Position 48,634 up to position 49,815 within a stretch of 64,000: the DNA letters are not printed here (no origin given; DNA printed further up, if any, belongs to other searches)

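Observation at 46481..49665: Tandem triplication of a Cys-rich secreted protein family with no recognisable domain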

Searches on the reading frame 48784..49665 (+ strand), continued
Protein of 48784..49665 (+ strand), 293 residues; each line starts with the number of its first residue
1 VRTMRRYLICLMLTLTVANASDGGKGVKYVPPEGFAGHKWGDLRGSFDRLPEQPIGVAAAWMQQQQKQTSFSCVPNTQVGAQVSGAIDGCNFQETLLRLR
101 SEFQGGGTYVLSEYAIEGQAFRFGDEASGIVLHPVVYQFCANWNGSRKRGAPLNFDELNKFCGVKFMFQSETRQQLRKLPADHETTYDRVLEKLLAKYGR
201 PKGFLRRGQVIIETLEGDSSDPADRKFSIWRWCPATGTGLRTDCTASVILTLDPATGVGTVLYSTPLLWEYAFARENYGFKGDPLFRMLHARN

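Call 44: find_encoding_contigs(protein=P0201, flank=10000, max_places=2)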
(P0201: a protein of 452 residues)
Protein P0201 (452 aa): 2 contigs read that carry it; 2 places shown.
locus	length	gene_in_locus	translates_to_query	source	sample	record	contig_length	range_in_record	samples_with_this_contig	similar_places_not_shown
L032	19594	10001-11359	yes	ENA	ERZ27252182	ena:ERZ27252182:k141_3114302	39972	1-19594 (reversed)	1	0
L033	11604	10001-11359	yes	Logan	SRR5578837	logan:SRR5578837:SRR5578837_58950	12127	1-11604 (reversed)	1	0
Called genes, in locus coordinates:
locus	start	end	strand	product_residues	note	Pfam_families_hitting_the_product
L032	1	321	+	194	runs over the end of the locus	-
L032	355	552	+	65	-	-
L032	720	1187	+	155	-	-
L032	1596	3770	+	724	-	PF00317:Ribonuc_red_lgN, PF02867:Ribonuc_red_lgC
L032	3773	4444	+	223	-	PF12637:TSCPD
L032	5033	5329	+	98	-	-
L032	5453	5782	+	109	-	-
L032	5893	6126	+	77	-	-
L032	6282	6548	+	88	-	-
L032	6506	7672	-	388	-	-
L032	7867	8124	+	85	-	PF13560:HTH_31 (weak)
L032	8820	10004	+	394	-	-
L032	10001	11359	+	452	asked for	-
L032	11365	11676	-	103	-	-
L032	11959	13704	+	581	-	PF13708:DUF4942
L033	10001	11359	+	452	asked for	-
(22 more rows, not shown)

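Call 45: find_encoding_contigs(protein=P0199, flank=8000, max_places=1)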
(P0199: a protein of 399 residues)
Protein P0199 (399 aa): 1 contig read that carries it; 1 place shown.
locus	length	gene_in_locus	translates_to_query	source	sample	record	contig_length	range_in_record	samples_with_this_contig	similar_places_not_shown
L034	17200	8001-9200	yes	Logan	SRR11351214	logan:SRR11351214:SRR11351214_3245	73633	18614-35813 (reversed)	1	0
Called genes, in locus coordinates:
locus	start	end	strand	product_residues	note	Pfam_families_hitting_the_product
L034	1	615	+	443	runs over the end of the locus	-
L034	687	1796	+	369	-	-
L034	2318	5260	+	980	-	PF00675:Peptidase_M16 (faint), PF05193:Peptidase_M16_C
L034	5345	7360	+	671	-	-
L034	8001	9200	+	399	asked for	-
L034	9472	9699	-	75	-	-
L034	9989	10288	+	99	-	-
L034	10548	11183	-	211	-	-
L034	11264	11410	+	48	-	-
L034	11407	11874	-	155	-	-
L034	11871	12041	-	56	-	-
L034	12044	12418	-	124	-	-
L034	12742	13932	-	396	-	PF00589:Phage_integrase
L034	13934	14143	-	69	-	-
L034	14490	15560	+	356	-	PF11740:KfrA_N (weak), PF24161:CCDC39 (faint)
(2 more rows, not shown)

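Call 46: search_protein_families(library=phrogs, alignment_id=A3, max_evalue=0.01)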
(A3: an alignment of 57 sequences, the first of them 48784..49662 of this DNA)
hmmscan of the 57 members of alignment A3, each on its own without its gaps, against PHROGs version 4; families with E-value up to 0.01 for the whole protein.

A. member 1, window:48784-49662:+ (293 aa): 0 families

B. families by the number of members that match (of 57 scanned): 0 families

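Call 47: search_protein_families(library=padloc, alignment_id=A3, max_evalue=0.01)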
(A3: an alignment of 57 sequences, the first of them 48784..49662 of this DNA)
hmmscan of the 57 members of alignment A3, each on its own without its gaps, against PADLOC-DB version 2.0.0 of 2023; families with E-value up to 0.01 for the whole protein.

A. member 1, window:48784-49662:+ (293 aa): 0 families

B. families by the number of members that match (of 57 scanned): 0 families

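Call 56: find_encoding_contigs(protein=P0246, flank=7000, max_places=1)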
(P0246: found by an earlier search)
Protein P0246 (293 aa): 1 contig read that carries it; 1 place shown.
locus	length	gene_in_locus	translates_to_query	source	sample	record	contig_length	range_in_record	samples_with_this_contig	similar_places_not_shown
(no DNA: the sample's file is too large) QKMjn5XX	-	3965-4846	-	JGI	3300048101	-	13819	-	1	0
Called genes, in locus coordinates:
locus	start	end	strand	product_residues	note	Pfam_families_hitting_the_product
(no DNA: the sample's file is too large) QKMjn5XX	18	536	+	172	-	PF00593:TonB_dep_Rec_b-barrel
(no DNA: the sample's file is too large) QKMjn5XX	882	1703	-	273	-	PF18306:LDcluster4 (weak), PF03641:Lysine_decarbox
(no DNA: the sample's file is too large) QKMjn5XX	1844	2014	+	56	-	-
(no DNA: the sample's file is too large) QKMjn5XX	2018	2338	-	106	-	PF00085:Thioredoxin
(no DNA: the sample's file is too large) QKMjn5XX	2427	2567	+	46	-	-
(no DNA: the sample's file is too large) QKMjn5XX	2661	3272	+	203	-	-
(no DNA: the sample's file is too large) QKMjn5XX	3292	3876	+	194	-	PF01871:AMMECR1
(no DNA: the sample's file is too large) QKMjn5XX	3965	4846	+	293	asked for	-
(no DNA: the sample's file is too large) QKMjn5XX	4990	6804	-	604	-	PF00128:Alpha-amylase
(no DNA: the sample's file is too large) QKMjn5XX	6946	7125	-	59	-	-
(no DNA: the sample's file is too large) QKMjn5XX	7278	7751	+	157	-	PF22381:Staph_reg_Sar_Rot, PF01047:MarR, PF12802:MarR_2, PF13463:HTH_27, PF22166:WHD_ArnR1 (faint)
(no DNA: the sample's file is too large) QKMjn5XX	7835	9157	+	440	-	PF02321:OEP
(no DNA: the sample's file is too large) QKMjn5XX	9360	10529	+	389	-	PF25963:Beta-barrel_AAEA (faint), PF25997:BSH_YhbJ (faint), PF00364:Biotin_lipoyl (faint), PF25917:BSH_RND, PF25919:BSH_CusB (weak), PF25885:HH_EMRA, PF25876:HH_MFP_RND (weak)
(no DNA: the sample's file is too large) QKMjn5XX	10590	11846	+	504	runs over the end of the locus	PF07690:MFS_1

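Call 57: find_encoding_contigs(protein=P0160, flank=7000, max_places=1)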
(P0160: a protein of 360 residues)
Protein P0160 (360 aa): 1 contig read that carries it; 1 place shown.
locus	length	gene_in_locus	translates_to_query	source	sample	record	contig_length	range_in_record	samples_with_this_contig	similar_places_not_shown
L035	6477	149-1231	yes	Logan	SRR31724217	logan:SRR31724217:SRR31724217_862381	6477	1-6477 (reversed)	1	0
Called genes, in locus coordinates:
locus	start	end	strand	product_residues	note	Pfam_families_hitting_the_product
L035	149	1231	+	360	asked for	-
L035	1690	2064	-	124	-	-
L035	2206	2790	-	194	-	-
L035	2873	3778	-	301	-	-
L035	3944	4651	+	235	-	PF01323:DSBA (faint)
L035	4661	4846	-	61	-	-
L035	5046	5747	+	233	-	PF13471:Transglut_core3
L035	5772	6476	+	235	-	?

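Call 58: find_encoding_contigs(protein=P0165, flank=7000, max_places=1)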
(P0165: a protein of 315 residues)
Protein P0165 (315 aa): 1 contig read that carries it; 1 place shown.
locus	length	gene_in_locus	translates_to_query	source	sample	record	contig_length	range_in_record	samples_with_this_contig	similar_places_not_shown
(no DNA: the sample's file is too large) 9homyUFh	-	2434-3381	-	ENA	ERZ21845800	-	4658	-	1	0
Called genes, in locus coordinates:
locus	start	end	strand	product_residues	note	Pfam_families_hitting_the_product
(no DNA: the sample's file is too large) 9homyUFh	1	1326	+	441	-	?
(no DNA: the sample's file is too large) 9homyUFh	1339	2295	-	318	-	PF00389:2-Hacid_dh, PF02826:2-Hacid_dh_C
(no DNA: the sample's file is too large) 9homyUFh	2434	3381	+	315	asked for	-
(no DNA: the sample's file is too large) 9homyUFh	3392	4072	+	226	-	PF02798:GST_N, PF13417:GST_N_3, PF13409:GST_N_2, PF13410:GST_C_2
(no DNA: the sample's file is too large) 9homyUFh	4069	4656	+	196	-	?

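Call 68: search_dna_similar(query=P0201, collection=phages, mode=protein, max_evalue=0.01, max_rows=10)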
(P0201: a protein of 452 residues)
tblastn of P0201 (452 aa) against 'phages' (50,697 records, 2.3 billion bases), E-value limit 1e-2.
No match.

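Call 69: search_dna_similar(query=window:48784-49662:+, collection=plasmids, mode=protein, max_evalue=0.01, max_rows=10)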
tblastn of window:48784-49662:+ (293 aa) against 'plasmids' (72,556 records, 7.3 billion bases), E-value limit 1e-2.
No match.

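Call 71: find_related_loci(query=A2, collection=viral_contigs, flank=5000)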
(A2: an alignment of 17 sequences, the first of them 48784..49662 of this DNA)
Query A2 (293 aa) in viral_contigs; peptide patterns used: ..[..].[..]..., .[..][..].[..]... (x = any residue, [..] = any of these).
No stretch of DNA in the collection matches any of the patterns.

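Call 73: find_homologous_proteins(query=A4, max_evalue=0.001)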
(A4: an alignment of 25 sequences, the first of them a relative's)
Query A4 (25 sequences) (399 aa, profile of the alignment): 2 proteins with E <= 0.001 among 8000 candidates.
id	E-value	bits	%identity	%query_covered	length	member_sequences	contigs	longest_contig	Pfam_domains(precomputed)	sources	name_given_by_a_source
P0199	3.0e-101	357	100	100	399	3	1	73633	-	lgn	-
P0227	1.1e-70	257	25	12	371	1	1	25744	-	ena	-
